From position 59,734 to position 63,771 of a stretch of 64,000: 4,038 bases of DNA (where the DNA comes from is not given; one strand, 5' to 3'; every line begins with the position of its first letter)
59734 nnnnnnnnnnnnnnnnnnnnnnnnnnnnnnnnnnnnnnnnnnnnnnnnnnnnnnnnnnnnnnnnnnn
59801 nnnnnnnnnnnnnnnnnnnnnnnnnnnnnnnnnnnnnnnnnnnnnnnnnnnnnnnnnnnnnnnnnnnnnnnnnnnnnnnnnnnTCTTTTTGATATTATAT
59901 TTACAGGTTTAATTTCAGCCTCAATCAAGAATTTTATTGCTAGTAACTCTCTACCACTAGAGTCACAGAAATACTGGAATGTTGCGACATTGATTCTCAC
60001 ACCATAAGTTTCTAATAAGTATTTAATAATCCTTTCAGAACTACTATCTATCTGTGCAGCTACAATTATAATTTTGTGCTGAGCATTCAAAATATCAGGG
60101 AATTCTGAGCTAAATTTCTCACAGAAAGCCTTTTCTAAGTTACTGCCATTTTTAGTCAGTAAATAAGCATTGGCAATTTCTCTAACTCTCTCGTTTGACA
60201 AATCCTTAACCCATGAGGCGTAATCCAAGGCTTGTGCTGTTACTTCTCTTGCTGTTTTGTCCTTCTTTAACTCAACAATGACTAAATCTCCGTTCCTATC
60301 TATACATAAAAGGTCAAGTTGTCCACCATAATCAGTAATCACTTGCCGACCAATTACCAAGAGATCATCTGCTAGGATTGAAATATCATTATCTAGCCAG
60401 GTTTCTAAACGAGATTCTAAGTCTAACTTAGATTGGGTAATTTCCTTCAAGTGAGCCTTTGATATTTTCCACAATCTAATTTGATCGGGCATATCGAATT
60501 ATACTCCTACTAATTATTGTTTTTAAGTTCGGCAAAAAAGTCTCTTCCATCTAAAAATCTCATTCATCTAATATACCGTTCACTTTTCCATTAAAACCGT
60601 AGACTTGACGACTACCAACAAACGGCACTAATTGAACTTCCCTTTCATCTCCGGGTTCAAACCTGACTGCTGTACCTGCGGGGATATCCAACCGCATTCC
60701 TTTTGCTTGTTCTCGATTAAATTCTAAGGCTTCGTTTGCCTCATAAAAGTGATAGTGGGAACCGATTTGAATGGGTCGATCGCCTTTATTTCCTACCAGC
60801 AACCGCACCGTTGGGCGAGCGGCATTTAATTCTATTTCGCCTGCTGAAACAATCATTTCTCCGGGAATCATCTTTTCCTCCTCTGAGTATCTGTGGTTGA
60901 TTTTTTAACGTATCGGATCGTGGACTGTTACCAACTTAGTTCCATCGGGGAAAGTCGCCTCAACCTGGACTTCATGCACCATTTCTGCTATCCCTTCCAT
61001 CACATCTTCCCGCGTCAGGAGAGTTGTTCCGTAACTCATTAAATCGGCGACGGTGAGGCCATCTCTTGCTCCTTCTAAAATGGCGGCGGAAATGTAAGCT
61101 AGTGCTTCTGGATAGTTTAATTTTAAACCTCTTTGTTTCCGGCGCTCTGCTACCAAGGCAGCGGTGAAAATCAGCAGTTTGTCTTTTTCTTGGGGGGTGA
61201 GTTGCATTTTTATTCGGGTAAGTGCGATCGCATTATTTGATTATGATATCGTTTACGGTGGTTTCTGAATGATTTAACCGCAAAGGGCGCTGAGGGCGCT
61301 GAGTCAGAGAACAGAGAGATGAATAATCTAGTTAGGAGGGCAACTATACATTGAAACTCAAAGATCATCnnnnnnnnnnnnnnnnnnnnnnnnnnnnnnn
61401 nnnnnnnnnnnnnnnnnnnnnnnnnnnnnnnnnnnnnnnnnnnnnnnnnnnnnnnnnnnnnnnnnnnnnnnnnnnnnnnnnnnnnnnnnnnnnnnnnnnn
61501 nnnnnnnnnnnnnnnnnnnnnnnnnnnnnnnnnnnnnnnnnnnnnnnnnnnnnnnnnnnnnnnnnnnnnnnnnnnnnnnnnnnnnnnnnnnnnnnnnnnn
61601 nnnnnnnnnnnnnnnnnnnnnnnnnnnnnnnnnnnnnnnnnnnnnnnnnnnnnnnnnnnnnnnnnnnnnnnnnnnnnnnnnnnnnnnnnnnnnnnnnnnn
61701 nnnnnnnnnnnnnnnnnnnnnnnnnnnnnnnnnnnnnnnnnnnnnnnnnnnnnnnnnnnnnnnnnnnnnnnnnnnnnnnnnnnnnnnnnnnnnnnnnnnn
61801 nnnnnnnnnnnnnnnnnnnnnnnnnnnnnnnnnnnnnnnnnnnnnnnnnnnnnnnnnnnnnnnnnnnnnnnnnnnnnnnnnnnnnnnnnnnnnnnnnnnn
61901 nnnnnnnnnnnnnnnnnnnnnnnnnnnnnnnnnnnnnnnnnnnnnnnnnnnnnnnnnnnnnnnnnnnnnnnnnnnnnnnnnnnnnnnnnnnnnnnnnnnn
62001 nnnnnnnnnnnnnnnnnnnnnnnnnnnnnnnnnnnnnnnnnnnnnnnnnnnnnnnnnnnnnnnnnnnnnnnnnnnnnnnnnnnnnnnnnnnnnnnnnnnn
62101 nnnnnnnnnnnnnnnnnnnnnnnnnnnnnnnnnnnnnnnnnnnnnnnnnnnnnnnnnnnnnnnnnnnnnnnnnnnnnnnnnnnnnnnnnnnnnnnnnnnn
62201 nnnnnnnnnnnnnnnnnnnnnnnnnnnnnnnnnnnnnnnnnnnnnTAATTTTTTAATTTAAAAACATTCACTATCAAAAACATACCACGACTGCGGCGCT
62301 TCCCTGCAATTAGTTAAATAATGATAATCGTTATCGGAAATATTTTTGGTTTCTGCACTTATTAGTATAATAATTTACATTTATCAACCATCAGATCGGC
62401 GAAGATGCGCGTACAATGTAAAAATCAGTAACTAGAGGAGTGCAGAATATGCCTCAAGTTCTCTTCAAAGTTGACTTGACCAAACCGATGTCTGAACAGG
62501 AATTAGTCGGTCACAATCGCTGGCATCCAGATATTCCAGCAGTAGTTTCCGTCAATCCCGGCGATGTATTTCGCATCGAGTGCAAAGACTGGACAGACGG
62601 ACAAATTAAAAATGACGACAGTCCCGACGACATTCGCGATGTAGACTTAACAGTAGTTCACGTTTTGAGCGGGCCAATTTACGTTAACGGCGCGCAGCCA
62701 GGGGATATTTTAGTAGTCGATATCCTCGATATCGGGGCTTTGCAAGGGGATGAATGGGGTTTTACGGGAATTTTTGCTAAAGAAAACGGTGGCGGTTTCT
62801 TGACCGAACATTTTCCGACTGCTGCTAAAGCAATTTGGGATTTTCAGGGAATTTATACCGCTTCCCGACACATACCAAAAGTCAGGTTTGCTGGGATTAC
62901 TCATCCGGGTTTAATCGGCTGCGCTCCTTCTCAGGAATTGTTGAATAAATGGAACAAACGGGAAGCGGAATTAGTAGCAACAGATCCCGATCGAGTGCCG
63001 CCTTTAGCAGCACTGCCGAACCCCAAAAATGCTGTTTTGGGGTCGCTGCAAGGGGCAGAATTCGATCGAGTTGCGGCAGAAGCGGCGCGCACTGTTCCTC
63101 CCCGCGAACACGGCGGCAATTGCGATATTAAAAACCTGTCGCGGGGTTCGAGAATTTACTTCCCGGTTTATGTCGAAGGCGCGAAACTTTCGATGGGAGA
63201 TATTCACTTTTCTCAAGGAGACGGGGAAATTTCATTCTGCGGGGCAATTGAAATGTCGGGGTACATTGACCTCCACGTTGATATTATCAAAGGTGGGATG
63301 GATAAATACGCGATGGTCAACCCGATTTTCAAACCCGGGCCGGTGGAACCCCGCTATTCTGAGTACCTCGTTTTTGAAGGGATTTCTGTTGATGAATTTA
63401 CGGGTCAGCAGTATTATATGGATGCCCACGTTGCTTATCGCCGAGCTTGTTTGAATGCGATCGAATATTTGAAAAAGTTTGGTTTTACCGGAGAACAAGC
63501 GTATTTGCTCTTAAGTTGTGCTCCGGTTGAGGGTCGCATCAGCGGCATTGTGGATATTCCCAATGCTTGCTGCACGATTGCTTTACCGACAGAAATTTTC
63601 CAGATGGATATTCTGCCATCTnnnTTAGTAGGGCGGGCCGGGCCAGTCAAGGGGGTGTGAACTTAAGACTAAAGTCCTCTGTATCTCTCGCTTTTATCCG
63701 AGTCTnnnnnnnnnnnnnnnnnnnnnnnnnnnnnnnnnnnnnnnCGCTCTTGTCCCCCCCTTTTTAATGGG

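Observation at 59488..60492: PD-(D/E)XK nuclease-like gene embedded in the urease operon between ureB and ureC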

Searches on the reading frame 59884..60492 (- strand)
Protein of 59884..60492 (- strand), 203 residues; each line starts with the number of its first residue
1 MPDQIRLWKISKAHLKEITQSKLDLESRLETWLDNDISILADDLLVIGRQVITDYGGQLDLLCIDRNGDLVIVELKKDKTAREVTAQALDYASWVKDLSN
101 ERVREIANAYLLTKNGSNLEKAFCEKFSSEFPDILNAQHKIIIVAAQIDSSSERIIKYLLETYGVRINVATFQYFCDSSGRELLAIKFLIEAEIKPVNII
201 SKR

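Call 37: search_protein_families(library=pfam, proteins=[window:59884-60492:-], max_evalue=10)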
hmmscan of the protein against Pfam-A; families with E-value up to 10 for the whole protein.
window:59884-60492:- (203 aa): 5 families
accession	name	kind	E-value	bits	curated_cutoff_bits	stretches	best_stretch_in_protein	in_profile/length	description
PF01939.22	NucS_C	-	4.7e-06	27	24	1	26-119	2-95/124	Endonuclease NucS C-terminal domain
PF02867.20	Ribonuc_red_lgC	-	0.0076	15.4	23.9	1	73-137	95-159/523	Ribonucleotide reductase, barrel domain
PF14082.12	SduA_C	-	0.035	14.7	27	1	26-141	4-120/159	Shedu protein SduA, C-terminal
PF00482.28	T2SSF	-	0.066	13.6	25.2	1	88-169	18-98/125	Type II secretion system (T2SS), protein F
PF25402.1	PH_28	-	0.14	12.8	27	1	60-90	19-49/110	Kinetoplastid PH-like domain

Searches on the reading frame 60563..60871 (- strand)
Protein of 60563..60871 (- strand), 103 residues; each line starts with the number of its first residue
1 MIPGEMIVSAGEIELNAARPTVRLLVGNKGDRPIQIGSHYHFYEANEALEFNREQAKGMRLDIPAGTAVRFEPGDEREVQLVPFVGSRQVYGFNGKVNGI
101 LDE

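Call 54: find_related_loci(query=window:60563-60871:-, collection=metagenome_contigs, flank=2500)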
Query window:60563-60871:- (103 aa) in metagenome_contigs; peptide patterns used: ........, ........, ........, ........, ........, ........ (x = any residue, [..] = any of these).
600 stretches matched a pattern (row limit reached: there are more); 499 encode a relative of the query (tblastn E <= 1e-3); the best 80 are kept; 80 distinct loci.
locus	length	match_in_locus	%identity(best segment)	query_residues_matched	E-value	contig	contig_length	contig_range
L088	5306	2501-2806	94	1-102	5e-62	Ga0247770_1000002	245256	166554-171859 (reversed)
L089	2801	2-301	95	3-102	3e-61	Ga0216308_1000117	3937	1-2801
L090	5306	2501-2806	94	1-102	2e-61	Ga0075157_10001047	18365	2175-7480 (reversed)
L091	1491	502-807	93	1-102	4e-63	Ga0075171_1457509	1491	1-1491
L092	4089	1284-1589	92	1-102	3e-60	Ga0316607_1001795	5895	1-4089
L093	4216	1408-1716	89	1-103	7e-60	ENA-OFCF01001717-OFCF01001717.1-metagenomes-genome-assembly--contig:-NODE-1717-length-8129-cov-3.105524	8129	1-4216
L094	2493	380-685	90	1-102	2e-60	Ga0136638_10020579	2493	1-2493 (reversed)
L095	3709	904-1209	90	1-102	2e-59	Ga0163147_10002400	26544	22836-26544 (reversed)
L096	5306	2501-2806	90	1-102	2e-59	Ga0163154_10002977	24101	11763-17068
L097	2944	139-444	90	1-102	2e-59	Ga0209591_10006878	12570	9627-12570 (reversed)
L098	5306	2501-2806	87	1-102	7e-59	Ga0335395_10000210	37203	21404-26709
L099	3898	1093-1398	87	1-102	2e-58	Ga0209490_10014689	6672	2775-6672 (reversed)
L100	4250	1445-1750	86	1-102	2e-57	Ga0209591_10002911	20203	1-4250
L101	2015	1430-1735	84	1-102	2e-56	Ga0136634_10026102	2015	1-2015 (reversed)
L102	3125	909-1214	82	1-102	4e-55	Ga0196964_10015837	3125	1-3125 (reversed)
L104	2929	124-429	81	1-102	2e-54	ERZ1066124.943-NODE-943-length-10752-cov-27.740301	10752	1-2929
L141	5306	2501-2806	73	1-102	1e-46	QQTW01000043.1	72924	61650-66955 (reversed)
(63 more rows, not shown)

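Call 57: search_protein_families(library=padloc, proteins=[L088:2909-4108:+, L088:4108-4782:+, L094:952-2091:+, L104:524-1195:+, L141:2816-3376:+, L141:3458-3937:+, L141:3950-4483:+], max_evalue=0.001)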
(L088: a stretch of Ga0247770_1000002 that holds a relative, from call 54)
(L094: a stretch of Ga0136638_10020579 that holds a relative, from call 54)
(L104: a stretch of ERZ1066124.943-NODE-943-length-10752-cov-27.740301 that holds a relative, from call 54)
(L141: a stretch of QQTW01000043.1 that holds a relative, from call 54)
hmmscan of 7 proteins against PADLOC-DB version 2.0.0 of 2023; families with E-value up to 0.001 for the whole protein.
L088:2909-4108:+ (400 aa): 112 families (the best 25 are shown)
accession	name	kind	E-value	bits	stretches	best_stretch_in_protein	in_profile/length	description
PDLC04175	HEC-01A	-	5.1e-61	204.7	1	25-387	4-352/363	-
PDLC04182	HEC-01A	-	1.1e-47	160.9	1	25-381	2-387/406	-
PDLC04177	HEC-01A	-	5.3e-42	142.2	1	28-381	6-376/393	-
PDLC04178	HEC-01A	-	2.6e-41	140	1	24-396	6-380/399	-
PDLC04183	HEC-01A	-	1.1e-40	137.9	2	200-365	200-368/402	-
PDLC04176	HEC-01A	-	1.4e-36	124.6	1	27-366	3-341/371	-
PDLC04184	HEC-01A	-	3.3e-36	123.3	2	158-350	189-395/464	-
PDLC04144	HEC-01B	-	3.6e-36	123.1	1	26-376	2-371/395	-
PDLC02980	AriA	-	1.5e-29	102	1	50-346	3-303/304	-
PDLC04174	HEC-01A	-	3.1e-29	100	1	190-387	52-252/264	-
PDLC04135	mad3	-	1.3e-24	85.4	1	26-372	1-353/374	mads_3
PDLC04179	HEC-01A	-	9.6e-24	82.3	2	161-362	219-422/459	-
PDLC04180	HEC-01A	-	2.8e-23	80.7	1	26-380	2-357/382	-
PDLC02335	AbiLi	-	6.9e-23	79.2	1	18-367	41-260/326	AbiLi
PDLC04391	PDC-M07A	-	2.7e-21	74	1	28-379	3-387/412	-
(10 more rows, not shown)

L088:4108-4782:+ (225 aa): 5 families
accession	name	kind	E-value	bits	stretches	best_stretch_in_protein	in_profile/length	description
PDLC04188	HEC-01B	-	8.1e-14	49.9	1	2-219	14-225/230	-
PDLC04189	HEC-01B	-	1.2e-09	36.3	1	5-214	6-218/223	-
PDLC04190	HEC-01B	-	1.4e-05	23.5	1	2-142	3-136/168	-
PDLC04205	HEC-01B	-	0.0001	20.1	1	1-89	1-96/213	-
PDLC04201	HEC-01B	-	0.00025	18.7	0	127-217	108-196/202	-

L094:952-2091:+ (380 aa): 0 families

L104:524-1195:+ (224 aa): 0 families

L141:2816-3376:+ (187 aa): 0 families

L141:3458-3937:+ (160 aa): 0 families

L141:3950-4483:+ (178 aa): 0 families

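Call 58: search_protein_families(library=pfam, proteins=[L088:2909-4108:+, L088:4108-4782:+, L094:952-2091:+, L104:524-1195:+, L141:2816-3376:+, L141:3458-3937:+, L141:3950-4483:+], max_evalue=0.001)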
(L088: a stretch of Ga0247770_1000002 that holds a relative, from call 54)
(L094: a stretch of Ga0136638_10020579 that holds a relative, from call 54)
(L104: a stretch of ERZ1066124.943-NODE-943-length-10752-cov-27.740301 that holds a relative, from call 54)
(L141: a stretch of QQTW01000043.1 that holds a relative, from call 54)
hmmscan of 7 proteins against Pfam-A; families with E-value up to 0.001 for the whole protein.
L088:2909-4108:+ (400 aa): 5 families
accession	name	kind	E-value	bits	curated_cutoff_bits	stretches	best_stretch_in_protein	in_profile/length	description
PF13304.12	AAA_21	-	7.5e-32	112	27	1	50-346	3-303/304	AAA domain, putative AbiEii toxin, Type IV TA system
PF13175.12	AAA_15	-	1.9e-19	70.9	32.1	2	27-85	3-55/374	AAA ATPase domain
PF02463.25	SMC_N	-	1.1e-09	38.5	40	1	27-364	2-219/220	RecF/RecN/SMC N terminal domain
PF13476.12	AAA_23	-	1.6e-09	39.1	27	1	29-110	1-86/201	AAA domain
PF11398.14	DUF2813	-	3.2e-06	27.2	21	0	28-69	4-45/372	Protein of unknown function (DUF2813)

L088:4108-4782:+ (225 aa): 1 family
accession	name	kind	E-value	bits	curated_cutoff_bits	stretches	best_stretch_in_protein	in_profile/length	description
PF14103.11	DUF4276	-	2e-18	67.7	30.2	1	7-217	1-191/192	Domain of unknown function (DUF4276)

L094:952-2091:+ (380 aa): 1 family
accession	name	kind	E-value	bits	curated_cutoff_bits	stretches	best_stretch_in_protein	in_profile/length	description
PF04577.19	Glyco_transf_61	-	1.1e-24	87.6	27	1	190-317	17-137/137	Glycosyltransferase 61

L104:524-1195:+ (224 aa): 1 family
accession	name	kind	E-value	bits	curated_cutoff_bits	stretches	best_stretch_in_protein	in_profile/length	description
PF05019.18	Coq4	-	3.4e-28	98.9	22.9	1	46-220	45-221/221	Coenzyme Q (ubiquinone) biosynthesis protein Coq4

L141:2816-3376:+ (187 aa): 7 families
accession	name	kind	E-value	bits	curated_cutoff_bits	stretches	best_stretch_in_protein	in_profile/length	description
PF07883.17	Cupin_2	-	1.3e-18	66.9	27.2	1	73-143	2-70/70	Cupin domain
PF00190.28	Cupin_1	-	8.6e-06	25.8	22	1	66-143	30-113/151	Cupin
PF06249.18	EutQ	-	2.1e-05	24.8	21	1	91-140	95-142/152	Ethanolamine utilisation protein EutQ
PF02311.25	AraC_binding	-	6e-05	23.2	21.1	1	85-178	18-109/135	AraC-like ligand binding domain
PF11699.14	CENP-C_C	-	9e-05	23.1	29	1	89-140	31-82/85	Mif2/CENP-C like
PF05899.18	Cupin_3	-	0.00072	19.6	23.5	0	90-126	24-61/74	EutQ-like cupin domain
PF12852.13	Cupin_6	-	0.00098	19.4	26.7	0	93-140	36-85/183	Cupin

L141:3458-3937:+ (160 aa): 3 families
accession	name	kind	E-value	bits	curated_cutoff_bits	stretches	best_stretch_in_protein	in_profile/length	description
PF07883.17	Cupin_2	-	5.2e-17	61.8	27.2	1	52-121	2-68/70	Cupin domain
PF02311.25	AraC_binding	-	9.6e-06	25.8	21.1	1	60-121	14-73/135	AraC-like ligand binding domain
PF05899.18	Cupin_3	-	0.00045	20.3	23.5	1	70-102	25-58/74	EutQ-like cupin domain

L141:3950-4483:+ (178 aa): 2 families
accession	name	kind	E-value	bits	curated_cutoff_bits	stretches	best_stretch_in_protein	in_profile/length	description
PF07081.18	DUF1349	-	4.3e-70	235.4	32.4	1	3-176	1-177/179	Protein of unknown function (DUF1349)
PF17851.8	GH43_C2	-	2.4e-05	24.6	22.7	1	50-146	59-165/203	Beta xylosidase C-terminal Concanavalin A-like domain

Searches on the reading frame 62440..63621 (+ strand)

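Call 89: search_protein_families(library=pfam, proteins=[window:62440-63621:+], max_evalue=0.001)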
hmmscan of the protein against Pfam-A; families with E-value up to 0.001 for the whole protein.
window:62440-63621:+ (394 aa): 1 family
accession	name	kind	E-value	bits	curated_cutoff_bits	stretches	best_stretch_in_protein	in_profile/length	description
PF03069.20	FmdA_AmdA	-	3.8e-194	645.2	27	1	10-388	1-372/373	Acetamidase/Formamidase family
